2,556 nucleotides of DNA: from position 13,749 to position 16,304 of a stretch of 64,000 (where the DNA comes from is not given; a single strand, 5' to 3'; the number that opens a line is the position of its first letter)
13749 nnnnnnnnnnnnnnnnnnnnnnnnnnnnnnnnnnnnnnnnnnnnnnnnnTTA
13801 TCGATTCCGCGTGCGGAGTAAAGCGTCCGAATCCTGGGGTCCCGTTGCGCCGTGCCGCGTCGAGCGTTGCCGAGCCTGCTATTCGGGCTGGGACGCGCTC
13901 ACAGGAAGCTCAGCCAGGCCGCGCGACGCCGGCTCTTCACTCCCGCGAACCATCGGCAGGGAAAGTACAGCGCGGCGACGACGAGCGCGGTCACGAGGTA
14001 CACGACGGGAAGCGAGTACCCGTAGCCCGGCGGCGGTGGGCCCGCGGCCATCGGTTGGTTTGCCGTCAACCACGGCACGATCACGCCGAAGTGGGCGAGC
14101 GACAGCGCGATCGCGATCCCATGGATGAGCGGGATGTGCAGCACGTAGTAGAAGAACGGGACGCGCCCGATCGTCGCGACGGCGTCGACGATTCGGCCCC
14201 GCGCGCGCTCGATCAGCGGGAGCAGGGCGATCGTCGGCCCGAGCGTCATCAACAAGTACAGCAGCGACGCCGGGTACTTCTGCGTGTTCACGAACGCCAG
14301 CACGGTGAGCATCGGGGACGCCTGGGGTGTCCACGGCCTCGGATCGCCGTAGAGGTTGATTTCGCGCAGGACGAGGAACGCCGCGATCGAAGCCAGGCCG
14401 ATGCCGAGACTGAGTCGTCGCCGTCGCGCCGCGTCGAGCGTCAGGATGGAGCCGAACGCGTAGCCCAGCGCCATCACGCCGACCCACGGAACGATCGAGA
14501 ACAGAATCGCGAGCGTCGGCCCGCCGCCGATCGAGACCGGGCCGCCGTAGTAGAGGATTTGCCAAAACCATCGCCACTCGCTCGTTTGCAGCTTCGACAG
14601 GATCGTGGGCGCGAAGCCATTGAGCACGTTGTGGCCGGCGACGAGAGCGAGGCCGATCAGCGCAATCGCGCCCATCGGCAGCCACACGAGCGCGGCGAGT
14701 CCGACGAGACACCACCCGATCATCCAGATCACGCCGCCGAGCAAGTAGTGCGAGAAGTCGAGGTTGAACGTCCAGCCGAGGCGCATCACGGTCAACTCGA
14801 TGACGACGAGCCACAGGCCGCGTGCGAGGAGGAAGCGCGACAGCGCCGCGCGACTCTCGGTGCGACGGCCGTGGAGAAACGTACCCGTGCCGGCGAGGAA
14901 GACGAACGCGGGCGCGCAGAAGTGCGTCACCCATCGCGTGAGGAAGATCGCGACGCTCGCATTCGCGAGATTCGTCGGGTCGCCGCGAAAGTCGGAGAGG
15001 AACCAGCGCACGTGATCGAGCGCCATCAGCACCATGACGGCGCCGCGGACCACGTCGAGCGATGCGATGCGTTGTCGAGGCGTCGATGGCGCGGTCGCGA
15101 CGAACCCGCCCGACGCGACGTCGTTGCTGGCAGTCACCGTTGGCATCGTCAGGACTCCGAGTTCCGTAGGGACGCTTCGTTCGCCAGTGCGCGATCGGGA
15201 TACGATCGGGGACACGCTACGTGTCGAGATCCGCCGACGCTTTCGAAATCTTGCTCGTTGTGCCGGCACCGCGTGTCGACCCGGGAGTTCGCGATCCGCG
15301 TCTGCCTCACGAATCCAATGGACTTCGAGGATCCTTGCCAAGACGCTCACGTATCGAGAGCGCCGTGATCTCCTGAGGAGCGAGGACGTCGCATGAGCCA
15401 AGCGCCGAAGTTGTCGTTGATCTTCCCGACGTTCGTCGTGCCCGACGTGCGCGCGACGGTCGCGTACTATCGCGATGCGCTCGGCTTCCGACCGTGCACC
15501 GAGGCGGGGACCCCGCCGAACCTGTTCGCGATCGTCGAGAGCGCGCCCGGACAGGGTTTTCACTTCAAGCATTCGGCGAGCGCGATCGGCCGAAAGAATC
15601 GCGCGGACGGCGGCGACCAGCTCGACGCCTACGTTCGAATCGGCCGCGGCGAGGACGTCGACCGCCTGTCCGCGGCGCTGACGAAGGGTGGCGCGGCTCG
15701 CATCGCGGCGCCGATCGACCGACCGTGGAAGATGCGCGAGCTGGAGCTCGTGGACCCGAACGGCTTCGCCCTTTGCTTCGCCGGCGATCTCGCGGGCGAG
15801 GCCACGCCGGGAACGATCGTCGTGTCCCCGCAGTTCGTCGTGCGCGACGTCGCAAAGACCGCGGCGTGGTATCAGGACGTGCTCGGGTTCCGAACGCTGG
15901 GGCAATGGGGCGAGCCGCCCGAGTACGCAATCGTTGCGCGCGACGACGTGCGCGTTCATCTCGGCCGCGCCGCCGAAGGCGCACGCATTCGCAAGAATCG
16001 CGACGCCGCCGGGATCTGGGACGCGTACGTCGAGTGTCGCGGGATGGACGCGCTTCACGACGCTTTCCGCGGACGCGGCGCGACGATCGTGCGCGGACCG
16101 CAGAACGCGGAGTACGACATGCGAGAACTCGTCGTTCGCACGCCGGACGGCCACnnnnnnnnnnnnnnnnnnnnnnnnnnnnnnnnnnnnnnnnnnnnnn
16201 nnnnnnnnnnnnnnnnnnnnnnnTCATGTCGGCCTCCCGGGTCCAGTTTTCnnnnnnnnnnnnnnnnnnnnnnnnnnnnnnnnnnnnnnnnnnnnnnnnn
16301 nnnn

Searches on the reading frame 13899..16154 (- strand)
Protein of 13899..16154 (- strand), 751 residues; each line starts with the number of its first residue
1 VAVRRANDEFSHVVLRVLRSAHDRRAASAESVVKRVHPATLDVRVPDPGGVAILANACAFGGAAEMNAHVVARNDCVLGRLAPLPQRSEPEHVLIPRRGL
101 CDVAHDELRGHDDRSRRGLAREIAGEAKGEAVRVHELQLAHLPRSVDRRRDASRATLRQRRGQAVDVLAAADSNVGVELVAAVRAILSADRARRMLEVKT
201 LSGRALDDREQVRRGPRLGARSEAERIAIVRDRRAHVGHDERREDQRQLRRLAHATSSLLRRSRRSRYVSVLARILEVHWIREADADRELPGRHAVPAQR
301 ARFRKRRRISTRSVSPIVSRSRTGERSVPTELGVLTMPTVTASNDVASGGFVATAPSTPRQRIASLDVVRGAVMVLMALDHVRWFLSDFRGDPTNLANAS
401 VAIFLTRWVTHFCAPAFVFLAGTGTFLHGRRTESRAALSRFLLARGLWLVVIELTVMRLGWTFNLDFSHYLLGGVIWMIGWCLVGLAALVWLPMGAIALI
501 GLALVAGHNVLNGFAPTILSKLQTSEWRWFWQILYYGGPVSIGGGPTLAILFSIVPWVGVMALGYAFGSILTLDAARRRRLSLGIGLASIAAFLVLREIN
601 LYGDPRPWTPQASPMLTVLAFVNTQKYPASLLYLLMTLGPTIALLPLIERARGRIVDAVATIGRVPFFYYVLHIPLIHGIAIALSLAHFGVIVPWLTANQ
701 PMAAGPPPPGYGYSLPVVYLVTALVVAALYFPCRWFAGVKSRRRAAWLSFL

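Call 70: search_protein_families(library=pfam, proteins=[window:13899-16154:-], max_evalue=0.0001)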
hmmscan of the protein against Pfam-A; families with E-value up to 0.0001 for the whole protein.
window:13899-16154:- (751 aa): 1 family
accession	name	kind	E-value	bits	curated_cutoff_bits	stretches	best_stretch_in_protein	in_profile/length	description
PF07786.18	HGSNAT_cat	-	6.2e-13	49.2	22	1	362-581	1-194/222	Heparan-alpha-glucosaminide N-acetyltransferase, catalytic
